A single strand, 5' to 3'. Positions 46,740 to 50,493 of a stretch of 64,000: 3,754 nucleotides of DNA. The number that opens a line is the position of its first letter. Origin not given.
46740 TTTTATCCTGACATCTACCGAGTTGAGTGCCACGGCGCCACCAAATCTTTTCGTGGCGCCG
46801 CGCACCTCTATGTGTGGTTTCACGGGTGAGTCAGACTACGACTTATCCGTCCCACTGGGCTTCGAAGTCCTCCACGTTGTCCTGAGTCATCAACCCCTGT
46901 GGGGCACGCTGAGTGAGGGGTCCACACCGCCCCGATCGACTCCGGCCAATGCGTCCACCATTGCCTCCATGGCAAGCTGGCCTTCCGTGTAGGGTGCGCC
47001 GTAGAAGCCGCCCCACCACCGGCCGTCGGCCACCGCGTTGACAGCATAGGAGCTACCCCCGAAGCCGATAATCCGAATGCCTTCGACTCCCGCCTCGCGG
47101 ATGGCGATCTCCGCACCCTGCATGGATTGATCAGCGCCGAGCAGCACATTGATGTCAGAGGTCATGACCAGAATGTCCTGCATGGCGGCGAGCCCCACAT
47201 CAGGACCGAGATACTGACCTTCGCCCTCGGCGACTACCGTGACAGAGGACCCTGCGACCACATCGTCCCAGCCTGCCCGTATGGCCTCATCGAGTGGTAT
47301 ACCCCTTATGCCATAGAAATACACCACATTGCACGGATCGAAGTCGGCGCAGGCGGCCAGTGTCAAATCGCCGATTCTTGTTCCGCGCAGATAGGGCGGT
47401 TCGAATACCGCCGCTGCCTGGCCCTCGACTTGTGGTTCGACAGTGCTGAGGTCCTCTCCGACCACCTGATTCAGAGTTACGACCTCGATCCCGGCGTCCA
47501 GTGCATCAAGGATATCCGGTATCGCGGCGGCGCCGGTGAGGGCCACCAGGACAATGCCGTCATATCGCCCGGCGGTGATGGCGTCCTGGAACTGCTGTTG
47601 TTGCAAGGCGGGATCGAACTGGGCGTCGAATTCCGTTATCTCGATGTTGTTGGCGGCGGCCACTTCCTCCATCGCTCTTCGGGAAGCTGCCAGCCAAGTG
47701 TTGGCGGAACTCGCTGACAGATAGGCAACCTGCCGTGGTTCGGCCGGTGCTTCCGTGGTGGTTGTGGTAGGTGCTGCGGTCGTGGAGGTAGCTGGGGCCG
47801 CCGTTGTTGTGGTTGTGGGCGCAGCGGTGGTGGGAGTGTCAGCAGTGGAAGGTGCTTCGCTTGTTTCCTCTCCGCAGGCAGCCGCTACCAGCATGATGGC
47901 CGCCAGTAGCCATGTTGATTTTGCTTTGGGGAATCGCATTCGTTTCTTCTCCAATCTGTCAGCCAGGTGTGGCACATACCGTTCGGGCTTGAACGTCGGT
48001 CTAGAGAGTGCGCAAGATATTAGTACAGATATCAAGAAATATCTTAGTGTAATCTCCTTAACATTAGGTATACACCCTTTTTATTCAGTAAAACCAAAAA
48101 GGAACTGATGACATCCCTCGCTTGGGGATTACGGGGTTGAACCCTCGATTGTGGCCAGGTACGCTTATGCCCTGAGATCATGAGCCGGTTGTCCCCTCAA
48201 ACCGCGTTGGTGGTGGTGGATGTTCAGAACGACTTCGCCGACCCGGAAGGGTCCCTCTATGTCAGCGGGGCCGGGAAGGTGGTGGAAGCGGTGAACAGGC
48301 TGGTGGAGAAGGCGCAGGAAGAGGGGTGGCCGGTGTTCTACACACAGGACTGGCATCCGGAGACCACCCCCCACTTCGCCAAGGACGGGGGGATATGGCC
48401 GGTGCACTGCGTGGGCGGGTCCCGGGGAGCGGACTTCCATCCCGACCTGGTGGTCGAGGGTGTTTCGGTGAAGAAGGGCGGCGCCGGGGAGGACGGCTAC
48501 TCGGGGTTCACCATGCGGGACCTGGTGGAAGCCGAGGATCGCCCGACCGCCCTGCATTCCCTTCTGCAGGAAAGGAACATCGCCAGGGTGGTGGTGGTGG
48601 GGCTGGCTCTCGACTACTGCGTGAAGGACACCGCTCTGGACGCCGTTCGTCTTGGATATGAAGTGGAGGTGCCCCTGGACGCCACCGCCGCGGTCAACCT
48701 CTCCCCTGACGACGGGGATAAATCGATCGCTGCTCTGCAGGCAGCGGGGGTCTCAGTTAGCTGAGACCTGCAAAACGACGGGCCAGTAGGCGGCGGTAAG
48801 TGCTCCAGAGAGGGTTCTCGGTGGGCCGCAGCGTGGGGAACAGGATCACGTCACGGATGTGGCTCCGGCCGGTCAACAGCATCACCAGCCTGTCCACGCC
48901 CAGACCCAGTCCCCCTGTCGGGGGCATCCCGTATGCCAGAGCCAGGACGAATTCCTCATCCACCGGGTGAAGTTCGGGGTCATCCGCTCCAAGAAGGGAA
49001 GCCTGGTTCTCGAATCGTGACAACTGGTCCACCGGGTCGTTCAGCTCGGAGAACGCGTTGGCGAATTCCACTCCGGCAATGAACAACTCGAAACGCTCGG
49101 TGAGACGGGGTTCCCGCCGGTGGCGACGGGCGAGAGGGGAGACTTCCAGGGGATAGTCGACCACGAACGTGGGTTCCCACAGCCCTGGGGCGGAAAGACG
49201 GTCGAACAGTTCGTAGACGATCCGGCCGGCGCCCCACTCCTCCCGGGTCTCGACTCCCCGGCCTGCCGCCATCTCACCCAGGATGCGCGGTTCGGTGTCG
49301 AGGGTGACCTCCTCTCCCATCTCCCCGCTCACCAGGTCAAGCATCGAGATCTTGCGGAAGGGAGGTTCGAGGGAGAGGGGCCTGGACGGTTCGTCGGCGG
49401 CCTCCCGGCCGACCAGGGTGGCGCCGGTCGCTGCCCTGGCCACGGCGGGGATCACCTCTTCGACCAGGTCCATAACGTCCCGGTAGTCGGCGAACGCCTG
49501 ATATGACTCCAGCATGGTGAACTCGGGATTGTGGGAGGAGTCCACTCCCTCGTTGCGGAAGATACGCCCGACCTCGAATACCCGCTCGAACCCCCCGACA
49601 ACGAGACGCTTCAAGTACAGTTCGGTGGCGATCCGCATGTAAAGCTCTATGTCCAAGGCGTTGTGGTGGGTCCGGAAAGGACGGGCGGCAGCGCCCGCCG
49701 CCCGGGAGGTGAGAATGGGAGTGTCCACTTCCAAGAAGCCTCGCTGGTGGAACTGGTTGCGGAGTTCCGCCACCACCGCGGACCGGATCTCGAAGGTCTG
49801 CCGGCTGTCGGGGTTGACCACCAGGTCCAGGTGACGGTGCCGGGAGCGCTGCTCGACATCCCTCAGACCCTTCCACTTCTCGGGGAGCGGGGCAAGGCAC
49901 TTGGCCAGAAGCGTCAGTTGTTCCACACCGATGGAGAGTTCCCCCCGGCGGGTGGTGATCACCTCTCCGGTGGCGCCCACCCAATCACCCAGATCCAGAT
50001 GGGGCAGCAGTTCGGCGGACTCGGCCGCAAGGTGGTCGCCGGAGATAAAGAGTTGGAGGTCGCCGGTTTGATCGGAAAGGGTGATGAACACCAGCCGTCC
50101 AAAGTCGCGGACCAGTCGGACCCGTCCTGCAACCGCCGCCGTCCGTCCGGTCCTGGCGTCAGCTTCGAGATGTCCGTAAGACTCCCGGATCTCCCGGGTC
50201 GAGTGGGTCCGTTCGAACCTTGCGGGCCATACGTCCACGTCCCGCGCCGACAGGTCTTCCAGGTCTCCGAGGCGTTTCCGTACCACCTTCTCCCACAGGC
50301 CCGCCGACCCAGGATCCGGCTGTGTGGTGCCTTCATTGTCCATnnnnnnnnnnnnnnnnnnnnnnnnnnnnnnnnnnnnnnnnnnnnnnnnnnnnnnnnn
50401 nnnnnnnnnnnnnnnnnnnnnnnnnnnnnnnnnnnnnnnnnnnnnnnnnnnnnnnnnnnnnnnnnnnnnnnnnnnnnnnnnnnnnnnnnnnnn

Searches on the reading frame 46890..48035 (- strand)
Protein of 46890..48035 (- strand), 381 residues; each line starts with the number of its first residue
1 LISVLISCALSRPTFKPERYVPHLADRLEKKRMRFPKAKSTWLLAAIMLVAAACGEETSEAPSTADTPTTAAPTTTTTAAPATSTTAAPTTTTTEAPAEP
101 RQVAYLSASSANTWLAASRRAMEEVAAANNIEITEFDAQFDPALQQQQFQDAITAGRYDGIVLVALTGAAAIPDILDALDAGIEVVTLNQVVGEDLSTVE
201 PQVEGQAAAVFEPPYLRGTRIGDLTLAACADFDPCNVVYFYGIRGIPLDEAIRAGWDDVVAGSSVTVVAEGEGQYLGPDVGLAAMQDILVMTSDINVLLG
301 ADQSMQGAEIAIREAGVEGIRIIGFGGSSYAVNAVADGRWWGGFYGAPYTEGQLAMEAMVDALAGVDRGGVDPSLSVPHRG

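Call 11: search_protein_families(library=ncbifam, proteins=[window:46890-48035:-])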
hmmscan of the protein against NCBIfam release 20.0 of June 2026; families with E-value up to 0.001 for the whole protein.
window:46890-48035:- (381 aa): 3 families
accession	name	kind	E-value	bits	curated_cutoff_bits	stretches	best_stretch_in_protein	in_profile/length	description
NF007936.0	PRK10653.1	equivalog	4.7e-06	26.1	337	1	108-358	34-272/295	ribose ABC transporter substrate-binding protein RbsB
NF052284.1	rhzpin_SBP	equivalog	0.00034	19.8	420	1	110-190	11-91/289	rhizopine catabolism ABC transporter substrate-binding protein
NF007254.0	PRK09701.1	equivalog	0.00072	18.8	335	0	103-363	28-287/311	D-allose transporter substrate-binding protein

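Call 13: search_protein_families(library=pfam, proteins=[window:46890-48035:-], max_evalue=0.01)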
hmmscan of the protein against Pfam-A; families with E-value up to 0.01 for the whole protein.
window:46890-48035:- (381 aa): 2 families
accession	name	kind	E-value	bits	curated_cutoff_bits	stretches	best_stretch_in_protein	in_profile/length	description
PF13407.12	Peripla_BP_4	-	2.5e-29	103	35.1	1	104-365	2-256/258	Periplasmic binding protein domain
PF21827.1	New_glue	-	1.4e-05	25.2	31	1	41-99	8-66/94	New glue protein family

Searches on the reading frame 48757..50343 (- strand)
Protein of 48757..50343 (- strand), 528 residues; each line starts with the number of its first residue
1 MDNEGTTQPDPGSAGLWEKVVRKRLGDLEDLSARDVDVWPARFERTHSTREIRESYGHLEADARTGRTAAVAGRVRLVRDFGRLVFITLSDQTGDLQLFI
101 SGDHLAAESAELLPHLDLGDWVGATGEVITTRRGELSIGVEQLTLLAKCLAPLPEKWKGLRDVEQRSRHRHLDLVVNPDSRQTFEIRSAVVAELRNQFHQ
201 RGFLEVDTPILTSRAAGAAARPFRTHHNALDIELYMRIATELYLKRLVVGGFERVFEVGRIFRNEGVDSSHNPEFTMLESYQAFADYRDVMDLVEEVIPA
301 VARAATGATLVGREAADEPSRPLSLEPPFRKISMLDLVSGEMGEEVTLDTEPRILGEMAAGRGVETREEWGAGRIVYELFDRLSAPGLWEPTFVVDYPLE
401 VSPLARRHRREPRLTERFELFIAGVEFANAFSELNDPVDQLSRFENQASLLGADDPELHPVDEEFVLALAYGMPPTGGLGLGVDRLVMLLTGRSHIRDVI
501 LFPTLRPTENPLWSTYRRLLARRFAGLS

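Call 11: search_protein_families(library=ncbifam, proteins=[window:48757-50343:-])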
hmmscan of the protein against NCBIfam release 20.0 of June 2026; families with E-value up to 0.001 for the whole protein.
window:48757-50343:- (528 aa): 18 families
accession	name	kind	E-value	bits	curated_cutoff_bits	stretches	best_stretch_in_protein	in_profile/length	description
NF001756.1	PRK00484.1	subfamily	2.4e-188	626.8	468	1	20-507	3-487/488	lysine--tRNA ligase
NF002821.0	PRK02983.1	equivalog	4e-178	594.7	742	1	21-508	622-1101/1102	bifunctional lysylphosphatidylglycerol synthetase/lysine--tRNA ligase LysX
TIGR00499.1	lysS_bact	equivalog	1.3e-165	551.9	427.6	1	20-508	5-495/496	lysine--tRNA ligase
NF009101.0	PRK12445.1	subfamily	8.6e-132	440.2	1026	1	22-508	20-504/505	lysine--tRNA ligase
TIGR00462.1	genX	equivalog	1.6e-63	215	286.9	1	186-502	3-304/304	EF-P lysine aminoacylase EpmA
NF006828.0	PRK09350.1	equivalog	1.1e-55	189.2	264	1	182-504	14-322/325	elongation factor P--(R)-beta-lysine ligase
NF003483.0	PRK05159.1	equivalog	9.3e-48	163.2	353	1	63-503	14-430/438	aspartate--tRNA(Asn) ligase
TIGR00459.1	aspS_bact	equivalog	9.4e-45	153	373.85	2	63-310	13-265/586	aspartate--tRNA ligase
NF001750.0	PRK00476.1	equivalog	1.5e-42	145.7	443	2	62-309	14-269/590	aspartate--tRNA ligase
TIGR00458.1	aspS_nondisc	equivalog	3e-41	141.8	368.4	2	64-301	10-249/428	aspartate--tRNA(Asn) ligase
NF003037.0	PRK03932.1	equivalog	1.3e-32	113.3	414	1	63-505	13-445/451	asparagine--tRNA ligase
TIGR00457.1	asnS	equivalog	5.1e-31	108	342.6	1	65-505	15-449/455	asparagine--tRNA ligase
NF009460.0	PRK12820.1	equivalog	1.5e-30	106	1379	3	166-298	156-287/723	bifunctional aspartyl-tRNA synthetase/aspartyl/glutamyl-tRNA amidotransferase subunit C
NF005054.0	PRK06462.1-4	equivalog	3.6e-11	42.7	309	1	175-345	16-192/318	asparagine synthetase A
NF005052.0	PRK06462.1-1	equivalog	7.6e-09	35.1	368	1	173-504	38-345/353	asparagine synthetase A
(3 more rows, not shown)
